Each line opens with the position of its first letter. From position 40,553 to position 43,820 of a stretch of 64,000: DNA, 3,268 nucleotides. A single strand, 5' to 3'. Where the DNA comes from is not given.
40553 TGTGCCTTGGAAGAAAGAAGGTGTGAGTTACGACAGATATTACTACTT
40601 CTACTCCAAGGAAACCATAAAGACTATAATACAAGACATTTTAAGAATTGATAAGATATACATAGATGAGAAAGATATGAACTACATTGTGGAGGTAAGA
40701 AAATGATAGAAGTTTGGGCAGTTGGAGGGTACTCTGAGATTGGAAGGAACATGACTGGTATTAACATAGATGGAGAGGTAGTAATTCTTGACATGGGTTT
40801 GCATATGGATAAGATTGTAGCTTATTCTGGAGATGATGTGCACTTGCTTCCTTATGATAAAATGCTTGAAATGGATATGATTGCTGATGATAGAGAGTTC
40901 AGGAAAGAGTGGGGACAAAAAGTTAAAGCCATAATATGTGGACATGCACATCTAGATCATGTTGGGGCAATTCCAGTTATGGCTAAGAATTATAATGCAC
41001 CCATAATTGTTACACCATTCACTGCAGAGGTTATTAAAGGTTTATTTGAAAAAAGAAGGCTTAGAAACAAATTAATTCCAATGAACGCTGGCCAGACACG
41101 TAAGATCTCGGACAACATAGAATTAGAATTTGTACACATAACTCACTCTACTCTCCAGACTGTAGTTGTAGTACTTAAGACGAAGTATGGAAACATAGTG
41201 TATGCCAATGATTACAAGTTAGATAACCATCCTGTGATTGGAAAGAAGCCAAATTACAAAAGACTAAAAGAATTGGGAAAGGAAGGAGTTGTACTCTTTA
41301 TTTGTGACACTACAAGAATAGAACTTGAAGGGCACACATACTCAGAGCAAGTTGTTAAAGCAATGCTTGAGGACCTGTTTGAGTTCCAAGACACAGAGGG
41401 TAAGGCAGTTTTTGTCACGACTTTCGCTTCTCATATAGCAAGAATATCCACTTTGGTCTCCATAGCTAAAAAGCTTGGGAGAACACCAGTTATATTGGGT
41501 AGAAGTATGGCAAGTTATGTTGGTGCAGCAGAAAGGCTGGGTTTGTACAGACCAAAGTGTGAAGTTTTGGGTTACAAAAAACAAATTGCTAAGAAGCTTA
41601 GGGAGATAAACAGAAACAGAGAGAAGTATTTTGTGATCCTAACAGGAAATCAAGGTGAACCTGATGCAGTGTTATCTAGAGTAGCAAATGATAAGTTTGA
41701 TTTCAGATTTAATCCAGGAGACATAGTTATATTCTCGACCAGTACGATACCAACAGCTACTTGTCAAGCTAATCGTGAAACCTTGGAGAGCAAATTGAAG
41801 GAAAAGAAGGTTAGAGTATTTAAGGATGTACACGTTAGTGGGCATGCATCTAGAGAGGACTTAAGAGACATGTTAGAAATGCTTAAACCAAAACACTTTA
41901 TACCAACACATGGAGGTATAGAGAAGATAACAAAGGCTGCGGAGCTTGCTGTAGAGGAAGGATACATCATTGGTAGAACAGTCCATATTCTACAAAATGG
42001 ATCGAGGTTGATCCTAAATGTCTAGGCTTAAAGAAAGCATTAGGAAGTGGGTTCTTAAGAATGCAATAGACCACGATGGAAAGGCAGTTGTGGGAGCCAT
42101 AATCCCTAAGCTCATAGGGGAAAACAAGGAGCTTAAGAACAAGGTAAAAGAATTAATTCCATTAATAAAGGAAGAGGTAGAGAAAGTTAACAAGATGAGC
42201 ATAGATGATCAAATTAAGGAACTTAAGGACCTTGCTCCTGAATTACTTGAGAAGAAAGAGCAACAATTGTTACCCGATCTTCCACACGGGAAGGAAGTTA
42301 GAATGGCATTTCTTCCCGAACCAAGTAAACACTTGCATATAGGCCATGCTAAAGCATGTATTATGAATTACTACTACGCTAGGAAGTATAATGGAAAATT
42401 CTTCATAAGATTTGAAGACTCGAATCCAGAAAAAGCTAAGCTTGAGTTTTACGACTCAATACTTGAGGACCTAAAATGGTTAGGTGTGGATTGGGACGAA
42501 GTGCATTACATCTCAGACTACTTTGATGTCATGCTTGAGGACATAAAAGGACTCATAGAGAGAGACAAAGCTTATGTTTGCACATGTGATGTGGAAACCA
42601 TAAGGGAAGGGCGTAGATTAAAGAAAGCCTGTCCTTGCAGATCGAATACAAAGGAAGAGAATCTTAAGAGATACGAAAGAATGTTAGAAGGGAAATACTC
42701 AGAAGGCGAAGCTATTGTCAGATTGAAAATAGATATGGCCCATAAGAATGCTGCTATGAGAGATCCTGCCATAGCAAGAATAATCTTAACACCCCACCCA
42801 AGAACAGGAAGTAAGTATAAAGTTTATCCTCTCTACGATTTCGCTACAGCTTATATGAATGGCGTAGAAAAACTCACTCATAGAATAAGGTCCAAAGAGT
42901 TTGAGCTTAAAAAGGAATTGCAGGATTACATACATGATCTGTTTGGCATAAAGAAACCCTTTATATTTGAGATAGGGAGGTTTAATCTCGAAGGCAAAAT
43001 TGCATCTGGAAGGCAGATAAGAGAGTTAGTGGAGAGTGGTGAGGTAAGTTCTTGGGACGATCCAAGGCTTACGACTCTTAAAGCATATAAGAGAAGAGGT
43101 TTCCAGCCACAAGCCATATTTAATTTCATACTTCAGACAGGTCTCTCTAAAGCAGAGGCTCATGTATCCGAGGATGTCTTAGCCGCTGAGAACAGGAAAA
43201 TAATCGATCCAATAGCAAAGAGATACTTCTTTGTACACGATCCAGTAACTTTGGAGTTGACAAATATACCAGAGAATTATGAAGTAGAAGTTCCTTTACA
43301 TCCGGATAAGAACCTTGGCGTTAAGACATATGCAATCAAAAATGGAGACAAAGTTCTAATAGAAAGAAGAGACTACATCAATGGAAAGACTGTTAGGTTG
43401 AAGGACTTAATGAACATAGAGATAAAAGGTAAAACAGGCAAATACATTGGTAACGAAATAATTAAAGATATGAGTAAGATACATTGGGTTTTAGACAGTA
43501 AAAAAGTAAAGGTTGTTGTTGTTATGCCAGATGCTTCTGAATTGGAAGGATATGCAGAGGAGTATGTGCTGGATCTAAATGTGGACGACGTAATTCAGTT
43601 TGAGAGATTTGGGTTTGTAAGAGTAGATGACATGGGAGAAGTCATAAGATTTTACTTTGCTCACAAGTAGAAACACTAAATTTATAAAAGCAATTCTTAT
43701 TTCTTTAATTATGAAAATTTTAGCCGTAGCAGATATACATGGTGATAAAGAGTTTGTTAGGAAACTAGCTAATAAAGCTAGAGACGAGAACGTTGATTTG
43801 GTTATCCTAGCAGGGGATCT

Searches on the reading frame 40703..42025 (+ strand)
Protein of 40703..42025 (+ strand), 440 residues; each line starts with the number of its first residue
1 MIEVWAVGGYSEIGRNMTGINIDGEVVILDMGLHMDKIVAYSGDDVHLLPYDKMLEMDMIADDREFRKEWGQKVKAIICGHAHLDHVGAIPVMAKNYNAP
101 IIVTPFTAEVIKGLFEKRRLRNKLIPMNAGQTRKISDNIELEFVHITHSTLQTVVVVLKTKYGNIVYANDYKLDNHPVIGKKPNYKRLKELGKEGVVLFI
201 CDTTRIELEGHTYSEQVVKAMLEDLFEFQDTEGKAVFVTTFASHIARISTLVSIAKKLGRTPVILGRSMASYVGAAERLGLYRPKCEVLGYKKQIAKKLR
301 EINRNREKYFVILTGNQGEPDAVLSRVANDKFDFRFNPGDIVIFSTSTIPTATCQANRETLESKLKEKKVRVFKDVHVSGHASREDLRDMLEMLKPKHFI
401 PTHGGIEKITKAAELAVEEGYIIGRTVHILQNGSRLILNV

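Call 101: search_protein_families(library=pfam, proteins=[window:40703-42025:+], max_evalue=0.01)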
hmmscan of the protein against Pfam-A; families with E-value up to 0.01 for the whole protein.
window:40703-42025:+ (440 aa): 5 families
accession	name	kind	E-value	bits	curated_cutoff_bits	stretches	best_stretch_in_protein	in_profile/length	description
PF22505.1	RNase_J_b_CASP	-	4.1e-23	82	27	1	235-355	3-118/126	Ribonuclease J, beta-CASP domain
PF07521.17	RMMBL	-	1.3e-11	44.7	21.6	1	374-421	9-58/63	Zn-dependent metallo-hydrolase RNA specificity domain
PF12706.13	Lactamase_B_2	-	1.7e-08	34.7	27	1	72-172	29-144/200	Beta-lactamase superfamily domain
PF00753.33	Lactamase_B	-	7.3e-08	33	22.7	1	20-171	11-150/196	Metallo-beta-lactamase superfamily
PF07522.19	DRMBL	-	0.0026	18.4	22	1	342-402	44-103/108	DNA repair metallo-beta-lactamase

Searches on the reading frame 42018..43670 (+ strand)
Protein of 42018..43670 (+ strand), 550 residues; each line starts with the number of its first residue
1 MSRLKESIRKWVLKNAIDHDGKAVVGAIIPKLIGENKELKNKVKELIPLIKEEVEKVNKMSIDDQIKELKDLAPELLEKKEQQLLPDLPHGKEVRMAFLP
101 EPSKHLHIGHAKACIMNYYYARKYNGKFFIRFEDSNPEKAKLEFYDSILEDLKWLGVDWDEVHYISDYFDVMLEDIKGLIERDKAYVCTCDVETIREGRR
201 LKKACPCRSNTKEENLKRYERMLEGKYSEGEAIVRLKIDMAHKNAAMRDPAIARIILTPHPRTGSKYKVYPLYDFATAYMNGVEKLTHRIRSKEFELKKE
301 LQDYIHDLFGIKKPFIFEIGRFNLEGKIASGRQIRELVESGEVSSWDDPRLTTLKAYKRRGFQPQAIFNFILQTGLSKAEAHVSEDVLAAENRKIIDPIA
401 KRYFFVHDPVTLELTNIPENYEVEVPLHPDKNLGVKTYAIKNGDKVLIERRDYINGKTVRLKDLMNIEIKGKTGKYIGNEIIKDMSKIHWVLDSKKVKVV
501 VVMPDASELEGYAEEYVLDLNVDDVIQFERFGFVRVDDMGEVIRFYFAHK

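Call 101: search_protein_families(library=pfam, proteins=[window:42018-43670:+], max_evalue=0.01)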
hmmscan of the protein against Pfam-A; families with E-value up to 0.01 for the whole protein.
window:42018-43670:+ (550 aa): 3 families
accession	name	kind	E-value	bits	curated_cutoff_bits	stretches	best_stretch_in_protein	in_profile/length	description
PF00749.27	tRNA-synt_1c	-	9.5e-82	274.8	23.4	1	93-394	1-310/314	tRNA synthetases class I (E and Q), catalytic domain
PF03950.23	tRNA-synt_1c_C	-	1.7e-16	60.7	23.9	1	400-475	1-78/91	tRNA synthetases class I (E and Q), anti-codon binding domain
PF20974.2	tRNA-synt_1c_C2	-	7.5e-10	39.8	23.9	1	487-537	1-69/69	tRNA synthetases class I (E and Q), anti-codon binding domain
